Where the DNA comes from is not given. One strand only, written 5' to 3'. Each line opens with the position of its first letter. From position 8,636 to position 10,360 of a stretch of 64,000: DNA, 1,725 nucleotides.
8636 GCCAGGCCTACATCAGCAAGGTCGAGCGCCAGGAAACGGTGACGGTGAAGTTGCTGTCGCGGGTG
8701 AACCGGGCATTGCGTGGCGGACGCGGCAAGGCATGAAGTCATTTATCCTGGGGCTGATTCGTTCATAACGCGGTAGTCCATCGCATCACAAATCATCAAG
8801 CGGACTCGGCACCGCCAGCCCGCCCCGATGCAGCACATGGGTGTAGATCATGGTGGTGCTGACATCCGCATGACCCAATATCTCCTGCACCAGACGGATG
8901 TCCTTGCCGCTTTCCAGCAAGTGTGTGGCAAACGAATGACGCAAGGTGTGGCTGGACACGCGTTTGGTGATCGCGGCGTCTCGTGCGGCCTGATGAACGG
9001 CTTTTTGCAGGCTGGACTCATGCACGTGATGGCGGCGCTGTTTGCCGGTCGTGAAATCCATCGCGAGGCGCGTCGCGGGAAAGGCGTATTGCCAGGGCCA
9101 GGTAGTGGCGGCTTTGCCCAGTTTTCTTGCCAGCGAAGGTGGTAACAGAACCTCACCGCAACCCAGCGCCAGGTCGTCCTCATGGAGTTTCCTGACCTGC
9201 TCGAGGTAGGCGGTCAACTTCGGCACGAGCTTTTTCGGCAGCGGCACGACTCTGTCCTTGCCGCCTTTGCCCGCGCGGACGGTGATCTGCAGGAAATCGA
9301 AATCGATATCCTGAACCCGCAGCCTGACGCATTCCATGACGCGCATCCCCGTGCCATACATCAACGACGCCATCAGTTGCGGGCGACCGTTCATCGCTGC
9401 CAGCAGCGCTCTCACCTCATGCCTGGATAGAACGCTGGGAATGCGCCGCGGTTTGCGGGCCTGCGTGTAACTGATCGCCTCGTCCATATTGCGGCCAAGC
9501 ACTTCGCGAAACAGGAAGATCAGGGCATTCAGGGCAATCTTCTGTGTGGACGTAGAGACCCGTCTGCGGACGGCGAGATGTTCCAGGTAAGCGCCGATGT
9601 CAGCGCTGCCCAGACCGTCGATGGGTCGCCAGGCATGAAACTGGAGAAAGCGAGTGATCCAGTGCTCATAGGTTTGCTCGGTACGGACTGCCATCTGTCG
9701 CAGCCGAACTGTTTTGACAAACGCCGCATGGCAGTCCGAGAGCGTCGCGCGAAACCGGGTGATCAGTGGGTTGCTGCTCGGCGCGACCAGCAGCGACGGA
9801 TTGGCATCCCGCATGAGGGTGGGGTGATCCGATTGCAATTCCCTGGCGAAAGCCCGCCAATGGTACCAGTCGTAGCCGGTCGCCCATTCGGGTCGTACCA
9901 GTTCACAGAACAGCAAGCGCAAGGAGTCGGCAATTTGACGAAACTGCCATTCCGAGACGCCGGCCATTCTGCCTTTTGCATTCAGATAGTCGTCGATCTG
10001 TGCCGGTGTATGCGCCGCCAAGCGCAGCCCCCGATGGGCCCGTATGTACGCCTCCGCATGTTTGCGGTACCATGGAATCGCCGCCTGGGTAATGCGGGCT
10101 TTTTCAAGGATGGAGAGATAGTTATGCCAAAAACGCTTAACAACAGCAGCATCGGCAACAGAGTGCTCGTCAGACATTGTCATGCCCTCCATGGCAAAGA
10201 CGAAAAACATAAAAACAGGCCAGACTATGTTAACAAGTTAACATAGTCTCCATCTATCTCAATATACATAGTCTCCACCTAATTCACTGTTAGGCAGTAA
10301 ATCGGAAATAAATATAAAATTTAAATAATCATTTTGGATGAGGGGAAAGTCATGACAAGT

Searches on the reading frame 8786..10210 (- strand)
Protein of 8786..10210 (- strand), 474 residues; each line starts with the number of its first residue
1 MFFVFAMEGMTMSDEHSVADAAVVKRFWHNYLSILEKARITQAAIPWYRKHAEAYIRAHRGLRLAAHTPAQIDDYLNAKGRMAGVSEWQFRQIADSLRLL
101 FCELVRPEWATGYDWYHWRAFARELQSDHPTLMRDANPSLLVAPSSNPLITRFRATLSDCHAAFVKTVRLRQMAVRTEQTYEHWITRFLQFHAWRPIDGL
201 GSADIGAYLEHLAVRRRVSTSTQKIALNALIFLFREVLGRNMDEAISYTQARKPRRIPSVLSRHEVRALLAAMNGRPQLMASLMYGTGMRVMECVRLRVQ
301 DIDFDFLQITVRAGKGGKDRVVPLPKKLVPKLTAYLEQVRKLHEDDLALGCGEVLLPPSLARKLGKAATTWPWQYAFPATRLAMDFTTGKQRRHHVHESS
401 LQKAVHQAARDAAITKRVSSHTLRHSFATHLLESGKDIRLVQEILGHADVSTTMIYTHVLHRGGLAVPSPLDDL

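Call 83: search_protein_families(library=pfam, proteins=[window:8786-10210:-], max_evalue=0.001)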
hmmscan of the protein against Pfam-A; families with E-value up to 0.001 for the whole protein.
window:8786-10210:- (474 aa): 2 families
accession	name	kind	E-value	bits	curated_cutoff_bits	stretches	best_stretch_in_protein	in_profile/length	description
PF00589.27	Phage_integrase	-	1.2e-39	136.2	27.1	1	260-460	2-169/172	Phage integrase family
PF13495.12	Phage_int_SAM_4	-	2e-27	95.8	27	1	163-243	4-84/85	Phage integrase, N-terminal SAM-like domain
